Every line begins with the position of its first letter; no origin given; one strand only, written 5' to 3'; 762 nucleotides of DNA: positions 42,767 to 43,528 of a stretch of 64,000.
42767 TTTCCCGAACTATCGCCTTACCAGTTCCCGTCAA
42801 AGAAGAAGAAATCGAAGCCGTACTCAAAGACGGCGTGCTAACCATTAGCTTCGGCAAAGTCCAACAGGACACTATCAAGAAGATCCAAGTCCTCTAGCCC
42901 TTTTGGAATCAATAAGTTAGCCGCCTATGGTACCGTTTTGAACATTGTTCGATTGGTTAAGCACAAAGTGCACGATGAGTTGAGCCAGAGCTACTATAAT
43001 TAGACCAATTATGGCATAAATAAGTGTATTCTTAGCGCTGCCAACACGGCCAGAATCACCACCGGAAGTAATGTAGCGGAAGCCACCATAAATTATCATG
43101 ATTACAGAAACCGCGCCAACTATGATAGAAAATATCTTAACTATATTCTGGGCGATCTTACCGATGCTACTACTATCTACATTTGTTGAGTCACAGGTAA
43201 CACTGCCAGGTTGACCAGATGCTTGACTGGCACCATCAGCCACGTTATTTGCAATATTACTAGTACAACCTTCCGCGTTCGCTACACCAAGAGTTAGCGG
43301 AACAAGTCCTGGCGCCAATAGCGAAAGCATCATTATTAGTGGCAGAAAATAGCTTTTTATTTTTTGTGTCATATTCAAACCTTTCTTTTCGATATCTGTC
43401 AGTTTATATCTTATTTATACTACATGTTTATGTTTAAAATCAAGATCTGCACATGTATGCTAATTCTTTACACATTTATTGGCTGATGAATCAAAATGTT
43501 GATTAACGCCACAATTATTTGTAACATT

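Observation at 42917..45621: Six tandem, strongly diverged VirB2-like pilin paralogs in one tightly packed operon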

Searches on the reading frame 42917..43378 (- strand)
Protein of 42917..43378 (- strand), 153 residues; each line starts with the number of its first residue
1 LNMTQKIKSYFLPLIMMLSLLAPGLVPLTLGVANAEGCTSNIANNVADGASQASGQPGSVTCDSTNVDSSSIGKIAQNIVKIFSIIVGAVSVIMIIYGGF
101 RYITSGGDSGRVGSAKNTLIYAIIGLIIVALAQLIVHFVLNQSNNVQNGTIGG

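Call 3: search_protein_families(library=pfam, proteins=[window:42917-43378:-], max_evalue=0.1)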
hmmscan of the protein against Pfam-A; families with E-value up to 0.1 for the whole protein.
window:42917-43378:- (153 aa): 4 families
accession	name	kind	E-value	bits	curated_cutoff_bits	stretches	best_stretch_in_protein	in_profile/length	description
PF18895.5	T4SS_pilin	-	2.6e-16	59.9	26.6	1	69-139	2-71/71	Type IV secretion system pilin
PF04956.18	TrbC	-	5.9e-05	23.6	27.9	1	70-137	35-96/98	TrbC/VIRB2 pilin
PF11712.13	Vma12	-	0.0099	16.3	25.5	1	65-137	61-126/137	Endoplasmic reticulum-based factor for assembly of V-ATPase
PF05569.17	Peptidase_M56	-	0.043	13.4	31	1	2-97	26-116/296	BlaR1 peptidase M56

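Call 28: find_homologous_proteins(query=window:42917-43372:-, max_evalue=0.001)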
Query window:42917-43372:- (151 aa): 3121 proteins with E <= 0.001 among 3224 candidates; the best 120 are listed.
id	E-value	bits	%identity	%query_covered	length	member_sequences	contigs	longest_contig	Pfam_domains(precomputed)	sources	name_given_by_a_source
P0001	2.0e-86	305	100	100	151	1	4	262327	PF18895.6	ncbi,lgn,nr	ncbi:MAG TPA: pilin [Candidatus Saccharimonadales bacterium]|nr:pilin [Candidatus Saccharimonadales 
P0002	2.0e-69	250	85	99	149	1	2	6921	PF18895.6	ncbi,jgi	-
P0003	6.4e-60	219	85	87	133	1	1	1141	PF18895.6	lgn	-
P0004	1.9e-59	218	75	99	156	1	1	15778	PF18895.6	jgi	jgi:hypothetical protein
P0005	1.9e-59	218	75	99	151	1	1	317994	PF18895.6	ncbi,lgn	-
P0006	2.5e-54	201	72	95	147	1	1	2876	PF18895.6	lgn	-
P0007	8.4e-52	193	68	98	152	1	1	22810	PF18895.6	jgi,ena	-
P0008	3.7e-50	188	66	95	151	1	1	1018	PF18895.6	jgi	jgi:hypothetical protein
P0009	6.0e-50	187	66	97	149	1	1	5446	PF18895.6,PF04956.19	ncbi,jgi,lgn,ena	ncbi:MAG TPA: pilin [Candidatus Saccharimonadales bacterium]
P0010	9.8e-50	186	65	98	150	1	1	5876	PF18895.6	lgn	-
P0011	2.4e-49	185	67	98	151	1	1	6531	PF18895.6,PF04956.19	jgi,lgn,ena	jgi:uncharacterized membrane protein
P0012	8.2e-49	183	64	98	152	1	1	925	PF18895.6,PF04956.19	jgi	jgi:hypothetical protein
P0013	1.5e-48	182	67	98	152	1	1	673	PF18895.6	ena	-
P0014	3.0e-47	178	69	95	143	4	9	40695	PF18895.6,PF04956.19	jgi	jgi:hypothetical protein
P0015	5.4e-47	177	68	94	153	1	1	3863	PF18895.6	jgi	jgi:hypothetical protein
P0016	5.8e-47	177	61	97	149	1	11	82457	PF18895.6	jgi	jgi:beta-lactamase regulating signal transducer with metallopeptidase domain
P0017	7.0e-47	177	63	98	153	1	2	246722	PF18895.6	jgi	jgi:hypothetical protein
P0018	8.3e-47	177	64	97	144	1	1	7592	PF18895.6,PF04956.19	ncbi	ncbi:MAG: hypothetical protein NVS1B10_04500 [Candidatus Saccharimonadales bacterium]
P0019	9.2e-47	177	65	97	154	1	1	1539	PF18895.6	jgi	jgi:ABC-type sugar transport system permease subunit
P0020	2.9e-46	175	64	93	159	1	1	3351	PF18895.6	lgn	-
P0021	4.1e-46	175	66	93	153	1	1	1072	PF18895.6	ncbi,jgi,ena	jgi:hypothetical protein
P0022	5.0e-46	174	63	97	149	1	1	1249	PF18895.6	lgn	-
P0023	6.2e-46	174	63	97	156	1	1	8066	PF18895.6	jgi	jgi:hypothetical protein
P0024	8.1e-46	174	62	97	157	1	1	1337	PF18895.6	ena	-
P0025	1.1e-45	173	64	98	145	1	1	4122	PF18895.6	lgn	-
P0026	1.7e-45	173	62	98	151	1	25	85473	PF18895.6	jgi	jgi:hypothetical protein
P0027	1.8e-45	173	64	95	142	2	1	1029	PF18895.6,PF04956.19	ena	-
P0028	4.3e-45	171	60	99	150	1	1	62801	PF18895.6,PF04956.19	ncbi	-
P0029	1.2e-44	170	62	98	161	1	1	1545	PF18895.6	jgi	jgi:type IV secretion system pilin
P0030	2.1e-44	169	64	95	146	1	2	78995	PF18895.6,PF04956.19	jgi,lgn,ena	jgi:hypothetical protein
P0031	2.6e-44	169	63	99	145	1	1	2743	PF18895.6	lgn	-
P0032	2.7e-44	169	61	99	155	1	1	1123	PF18895.6,PF04956.19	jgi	jgi:hypothetical protein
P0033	5.4e-44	168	64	95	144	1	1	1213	PF18895.6,PF04956.19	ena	-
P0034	5.7e-44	168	63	97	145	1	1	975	PF18895.6,PF04956.19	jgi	-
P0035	1.5e-43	166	61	95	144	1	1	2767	PF18895.6,PF04956.19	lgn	-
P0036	1.8e-43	166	60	97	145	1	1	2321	PF18895.6,PF04956.19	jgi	jgi:hypothetical protein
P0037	2.0e-43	166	60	98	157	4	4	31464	PF18895.6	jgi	jgi:hypothetical protein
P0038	2.3e-43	166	62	99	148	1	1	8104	PF18895.6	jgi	jgi:hypothetical protein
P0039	2.4e-43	166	60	95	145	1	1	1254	PF18895.6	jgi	jgi:hypothetical protein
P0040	3.0e-43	165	59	95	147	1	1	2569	PF18895.6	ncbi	-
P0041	4.6e-43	165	61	95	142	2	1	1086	PF18895.6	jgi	jgi:predicted permease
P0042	5.3e-43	165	62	95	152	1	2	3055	PF18895.6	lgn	-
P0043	5.6e-43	164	60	97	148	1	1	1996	PF18895.6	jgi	jgi:hypothetical protein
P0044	6.0e-43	164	65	95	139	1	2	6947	PF18895.6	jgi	jgi:hypothetical protein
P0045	9.8e-43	164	60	97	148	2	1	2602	PF18895.6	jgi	jgi:hypothetical protein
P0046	1.1e-42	164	62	97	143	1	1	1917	PF18895.6,PF04956.19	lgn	-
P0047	1.4e-42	163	60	95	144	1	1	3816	PF18895.6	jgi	jgi:Type IV secretion system pilin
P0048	1.5e-42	163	63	95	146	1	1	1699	PF18895.6,PF04956.19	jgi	jgi:cytochrome bd-type quinol oxidase subunit 2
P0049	1.6e-42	163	61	95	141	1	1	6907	PF18895.6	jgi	jgi:Type IV secretion system pilin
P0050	1.7e-42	163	59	99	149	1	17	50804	PF18895.6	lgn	-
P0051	1.8e-42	163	61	97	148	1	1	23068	PF18895.6,PF04956.19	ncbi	-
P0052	1.9e-42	163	63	95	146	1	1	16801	PF18895.6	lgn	-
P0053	2.4e-42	162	58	97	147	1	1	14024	PF18895.6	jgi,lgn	jgi:hypothetical protein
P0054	2.7e-42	162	58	98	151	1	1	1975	PF18895.6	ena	-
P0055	2.8e-42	162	58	97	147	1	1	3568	PF18895.6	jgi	-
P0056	3.1e-42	162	60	98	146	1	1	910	PF18895.6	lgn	-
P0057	3.6e-42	162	61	99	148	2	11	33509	PF18895.6,PF04956.19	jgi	jgi:hypothetical protein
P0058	5.5e-42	161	62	95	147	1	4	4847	PF18895.6,PF04956.19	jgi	jgi:hypothetical protein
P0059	9.1e-42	161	61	95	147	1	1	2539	PF18895.6,PF04956.19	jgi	jgi:hypothetical protein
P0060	1.0e-41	160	61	99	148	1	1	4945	PF18895.6,PF04956.19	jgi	jgi:hypothetical protein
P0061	1.1e-41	160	64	94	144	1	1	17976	PF18895.6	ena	-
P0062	1.2e-41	160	61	95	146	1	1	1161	PF18895.6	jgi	jgi:hypothetical protein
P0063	1.2e-41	160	60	95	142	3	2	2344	PF18895.6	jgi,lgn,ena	-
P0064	1.4e-41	160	57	95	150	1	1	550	PF18895.6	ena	-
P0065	1.5e-41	160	61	96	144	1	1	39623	PF18895.6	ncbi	-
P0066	1.5e-41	160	60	95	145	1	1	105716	PF18895.6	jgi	jgi:hypothetical protein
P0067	1.7e-41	160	65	95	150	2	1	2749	PF18895.6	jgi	jgi:hypothetical protein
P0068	1.7e-41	160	62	95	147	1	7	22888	PF18895.6,PF04956.19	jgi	jgi:energy-converting hydrogenase Eha subunit B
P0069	1.8e-41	160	60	98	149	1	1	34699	PF18895.6,PF04956.19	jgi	jgi:hypothetical protein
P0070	2.1e-41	159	58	95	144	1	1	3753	PF18895.6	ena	-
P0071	2.3e-41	159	64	95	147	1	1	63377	PF18895.6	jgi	jgi:hypothetical protein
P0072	2.7e-41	159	58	95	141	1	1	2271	PF18895.6,PF04956.19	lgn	-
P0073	2.7e-41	159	56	95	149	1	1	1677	PF18895.6,PF04956.19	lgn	-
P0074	3.7e-41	159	63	95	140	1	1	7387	PF18895.6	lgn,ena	-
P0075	3.9e-41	159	82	69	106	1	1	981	PF18895.6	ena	-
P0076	3.9e-41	159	62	95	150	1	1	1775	PF18895.6,PF04956.19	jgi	jgi:Type IV secretion system pilin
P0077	5.5e-41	158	58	99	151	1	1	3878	PF18895.6,PF04956.19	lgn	-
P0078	7.2e-41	158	62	95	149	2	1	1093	PF18895.6,PF04956.19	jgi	jgi:hypothetical protein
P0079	7.3e-41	158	58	94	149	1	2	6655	PF18895.6,PF04956.19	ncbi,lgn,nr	ncbi:MAG TPA: pilin [Candidatus Saccharimonadales bacterium]|nr:pilin [Candidatus Saccharimonadales 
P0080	7.4e-41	158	58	95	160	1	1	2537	PF18895.6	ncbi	-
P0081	8.6e-41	157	62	95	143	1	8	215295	PF18895.6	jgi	jgi:hypothetical protein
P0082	8.6e-41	157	63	97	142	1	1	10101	PF18895.6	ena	-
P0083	8.7e-41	157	59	95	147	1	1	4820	PF18895.6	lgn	-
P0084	1.0e-40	157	62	97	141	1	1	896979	PF18895.6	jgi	jgi:hypothetical protein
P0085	1.3e-40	157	60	95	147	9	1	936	PF18895.6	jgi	jgi:hypothetical protein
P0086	1.4e-40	157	61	95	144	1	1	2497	PF18895.6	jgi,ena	-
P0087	1.7e-40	156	57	95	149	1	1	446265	PF18895.6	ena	-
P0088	1.8e-40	156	60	95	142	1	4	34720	PF18895.6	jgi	jgi:hypothetical protein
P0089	1.8e-40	156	61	97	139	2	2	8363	PF18895.6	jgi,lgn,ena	-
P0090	2.1e-40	156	60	96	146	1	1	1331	PF18895.6,PF04956.19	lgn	-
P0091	2.1e-40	156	57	95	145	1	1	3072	PF18895.6,PF04956.19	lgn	-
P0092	2.8e-40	156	58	95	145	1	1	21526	PF18895.6,PF04956.19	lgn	-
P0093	3.0e-40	156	70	72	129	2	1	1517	PF18895.6,PF04956.19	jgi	jgi:hypothetical protein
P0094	3.2e-40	156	59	97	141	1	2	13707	PF18895.6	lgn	-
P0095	3.3e-40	156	62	91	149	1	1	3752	PF18895.6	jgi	jgi:hypothetical protein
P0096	3.5e-40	155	61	97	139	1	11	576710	PF18895.6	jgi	jgi:hypothetical protein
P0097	4.7e-40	155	60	96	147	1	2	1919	PF18895.6,PF04956.19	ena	-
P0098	5.2e-40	155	60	95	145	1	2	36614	PF18895.6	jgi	jgi:hypothetical protein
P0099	5.9e-40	155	59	93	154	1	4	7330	PF18895.6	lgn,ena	-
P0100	6.0e-40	155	59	97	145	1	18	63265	PF18895.6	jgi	jgi:hypothetical protein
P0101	6.2e-40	155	56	97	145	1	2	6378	PF18895.6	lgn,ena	-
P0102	6.4e-40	155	58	97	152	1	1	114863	PF18895.6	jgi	jgi:uncharacterized membrane protein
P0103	8.2e-40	154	57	95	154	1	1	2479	PF18895.6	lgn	-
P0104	9.4e-40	154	62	97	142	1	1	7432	PF18895.6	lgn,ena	-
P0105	9.5e-40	154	60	95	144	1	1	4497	PF18895.6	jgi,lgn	jgi:hypothetical protein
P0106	9.7e-40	154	58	95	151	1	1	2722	PF18895.6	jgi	jgi:hypothetical protein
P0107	1.1e-39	154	60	79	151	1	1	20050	PF18895.6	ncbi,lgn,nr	ncbi:MAG TPA: pilin [Candidatus Saccharimonadales bacterium]|nr:pilin [Candidatus Saccharimonadales 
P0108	1.1e-39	154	59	95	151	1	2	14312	PF18895.6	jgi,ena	jgi:hypothetical protein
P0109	1.2e-39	154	55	98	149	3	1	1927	PF18895.6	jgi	jgi:hypothetical protein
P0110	1.3e-39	154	61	95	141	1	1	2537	PF18895.6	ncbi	-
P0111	1.3e-39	154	58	98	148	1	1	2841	PF18895.6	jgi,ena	-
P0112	1.5e-39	153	61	93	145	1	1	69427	PF18895.6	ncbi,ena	-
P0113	1.5e-39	153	57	98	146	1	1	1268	PF18895.6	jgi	jgi:hypothetical protein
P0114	2.0e-39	153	57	95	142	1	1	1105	PF18895.6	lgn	-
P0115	2.1e-39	153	57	98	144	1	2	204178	PF18895.6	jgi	jgi:hypothetical protein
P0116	2.2e-39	153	59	97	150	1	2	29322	PF18895.6,PF04956.19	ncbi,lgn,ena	-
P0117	2.6e-39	153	58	95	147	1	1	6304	PF18895.6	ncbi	-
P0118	3.2e-39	152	55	97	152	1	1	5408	PF18895.6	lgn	-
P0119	3.2e-39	152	58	95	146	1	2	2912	PF18895.6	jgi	jgi:hypothetical protein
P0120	3.3e-39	152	60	95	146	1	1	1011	PF18895.6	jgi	jgi:hypothetical protein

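Call 32: search_solved_structures(query=A2, max_evalue=10, show_alignments=2)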
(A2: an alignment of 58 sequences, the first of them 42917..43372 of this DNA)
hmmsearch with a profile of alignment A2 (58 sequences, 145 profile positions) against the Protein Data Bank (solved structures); distinct sequences matched with E-value up to 10: 0.

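Call 34: find_encoding_contigs(protein=P0001, flank=6000, max_places=4)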
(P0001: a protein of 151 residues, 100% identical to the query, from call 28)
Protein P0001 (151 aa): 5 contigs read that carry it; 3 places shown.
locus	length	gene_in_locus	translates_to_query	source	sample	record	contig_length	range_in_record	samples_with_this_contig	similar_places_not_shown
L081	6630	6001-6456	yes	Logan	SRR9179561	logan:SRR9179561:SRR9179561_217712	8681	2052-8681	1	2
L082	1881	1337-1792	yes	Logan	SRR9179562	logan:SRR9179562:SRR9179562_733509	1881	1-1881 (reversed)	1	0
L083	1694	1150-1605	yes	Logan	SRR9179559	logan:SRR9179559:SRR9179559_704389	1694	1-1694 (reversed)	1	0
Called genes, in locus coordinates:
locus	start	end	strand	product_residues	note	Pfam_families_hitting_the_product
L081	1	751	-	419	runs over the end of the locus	-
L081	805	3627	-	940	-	PF19590:TrbL_3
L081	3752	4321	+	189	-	PF18895:T4SS_pilin (weak)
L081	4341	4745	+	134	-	PF18895:T4SS_pilin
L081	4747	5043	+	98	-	PF18895:T4SS_pilin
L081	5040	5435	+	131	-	PF04956:TrbC (weak), PF18895:T4SS_pilin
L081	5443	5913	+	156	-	PF18895:T4SS_pilin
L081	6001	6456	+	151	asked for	PF18895:T4SS_pilin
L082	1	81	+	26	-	?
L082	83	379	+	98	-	PF18895:T4SS_pilin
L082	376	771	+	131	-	PF04956:TrbC (weak), PF18895:T4SS_pilin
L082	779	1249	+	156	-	PF18895:T4SS_pilin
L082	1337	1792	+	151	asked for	PF18895:T4SS_pilin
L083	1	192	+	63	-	?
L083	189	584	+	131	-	PF04956:TrbC (weak), PF18895:T4SS_pilin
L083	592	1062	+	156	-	PF18895:T4SS_pilin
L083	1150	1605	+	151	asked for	PF18895:T4SS_pilin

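Call 35: find_encoding_contigs(protein=P0002, flank=6000, max_places=3)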
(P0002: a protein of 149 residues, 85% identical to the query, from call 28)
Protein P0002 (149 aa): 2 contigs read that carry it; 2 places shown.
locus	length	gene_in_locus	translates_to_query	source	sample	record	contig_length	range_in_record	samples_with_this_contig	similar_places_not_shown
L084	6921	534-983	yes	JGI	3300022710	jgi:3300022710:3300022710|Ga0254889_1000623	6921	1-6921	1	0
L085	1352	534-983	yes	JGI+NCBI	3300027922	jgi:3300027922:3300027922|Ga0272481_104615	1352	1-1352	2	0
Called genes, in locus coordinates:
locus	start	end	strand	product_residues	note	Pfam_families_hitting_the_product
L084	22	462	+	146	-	PF18895:T4SS_pilin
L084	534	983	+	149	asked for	PF18895:T4SS_pilin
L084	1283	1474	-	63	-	-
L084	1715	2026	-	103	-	PF18908:DUF5663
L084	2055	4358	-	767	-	-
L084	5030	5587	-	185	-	PF00149:Metallophos (weak), PF12850:Metallophos_2 (weak)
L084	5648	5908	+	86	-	-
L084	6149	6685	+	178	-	-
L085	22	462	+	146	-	PF18895:T4SS_pilin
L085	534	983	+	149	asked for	PF18895:T4SS_pilin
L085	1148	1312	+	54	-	-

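Call 36: predict_structure(alignment_id=A2)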
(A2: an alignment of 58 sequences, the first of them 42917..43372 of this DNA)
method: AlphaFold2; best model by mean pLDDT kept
length: 151 residues; sequences in the alignment: 58
mean_pLDDT: 70.5   pTM: 0.44
mean pLDDT of the five models: 70.5, 65.3, 64.4, 61.4, 59.6
residues with pLDDT >= 90: 0; 70-90: 84; 50-70: 53; < 50: 14
segments of 3 or more residues with pLDDT < 50: 30-36, 147-151
pLDDT, mean of each block of 10 residues (from residue 1): 73 84 61 48 61 59 55 75 84 82 73 81 87 81 57 34
secondary structure, 60 per line:
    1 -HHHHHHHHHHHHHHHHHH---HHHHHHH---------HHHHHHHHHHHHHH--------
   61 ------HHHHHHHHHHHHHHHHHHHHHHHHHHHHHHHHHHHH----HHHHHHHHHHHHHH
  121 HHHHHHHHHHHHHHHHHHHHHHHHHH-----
elements in order: H2-19 H23-29 H39-52 H67-102 H107-146

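Call 39: fold_search(model_id=the predicted structure, library=pdb)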
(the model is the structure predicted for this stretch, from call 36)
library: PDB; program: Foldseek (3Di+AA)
matches with E <= 10: 52; with E <= 0.001: 0
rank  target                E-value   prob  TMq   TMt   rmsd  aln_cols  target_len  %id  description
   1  7p3r_A                1.5e+00  0.30  0.30  0.16   5.2        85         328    9  Helical structure of the toxin MakA from Vibrio cholera (released 2022-02-23)
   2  6s1k_E                1.6e+00  0.63  0.45  0.63   4.8       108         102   14  E. coli Core Signaling Unit, carrying QQQQ receptor mutation (released 2020-01-22)
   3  1urf_MODEL_1_A        2.7e+00  0.20  0.33  0.50   4.7        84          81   14  HR1b domain from PRK1 (released 2003-11-06)
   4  5oql_H                2.9e+00  0.08  0.29  0.24  17.6       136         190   18  Cryo-EM structure of the 90S pre-ribosome from Chaetomium thermophilum (released 2017-10-11)
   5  8dfu_0                3.5e+00  0.35  0.38  0.62   5.7        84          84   11  Cryo-EM structure of conjugation pili from Aeropyrum pernix (released 2023-03-22)
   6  5jje_B                3.5e+00  0.12  0.23  0.45   7.9        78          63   26  Structure of the SRII/HtrII Complex in I212121 space group ("U" shape) (released 2017-02-15)
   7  5jjn_B                4.2e+00  0.18  0.23  0.45   3.4        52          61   31  Structure of the SRII/HtrII(G83F) Complex in P212121 space group ("V" shape) (released 2017-02-15)
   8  7zcm_B                4.2e+00  0.16  0.25  0.44   3.7        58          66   28  Dark state structure of Sensory Rhodopsin II in complex with HtrII solved by room temperature serial synchrotron cryst (released 2023-11-29)
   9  5n9j_Z                4.2e+00  0.08  0.23  0.28   8.7        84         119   10  Core Mediator of transcriptional regulation (released 2017-05-17)
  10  9rxe_MODEL_1_A        4.7e+00  0.21  0.29  0.40   3.8        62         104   13  Solution structure of the HR1c domain of human PKN1 (released 2025-12-31)
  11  7bgn_B                5.0e+00  0.41  0.26  0.19   2.0        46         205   13  Crystal structure of MtHISN2-AMP complex, a bifunctional enzyme from the histidine biosynthetic pathway (released 2021-05-19)
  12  9a72_A                5.0e+00  0.28  0.40  0.23   3.2        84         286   20  Integrative model of YFMS-CHEW by crosslinking MS and deep learning (released 2024-09-18)
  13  7bgn_A                5.0e+00  0.13  0.25  0.19   9.6        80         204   12  Crystal structure of MtHISN2-AMP complex, a bifunctional enzyme from the histidine biosynthetic pathway (released 2021-05-19)
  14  8tsh_F                5.0e+00  0.12  0.27  0.17   4.0        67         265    9  S. thermodepolymerans KpsMT(E151Q)-KpsE in complex with ATP (released 2024-04-17)
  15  5u0p_V                5.0e+00  0.11  0.30  0.36   5.4        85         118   13  Cryo-EM structure of the transcriptional Mediator (released 2017-03-08)
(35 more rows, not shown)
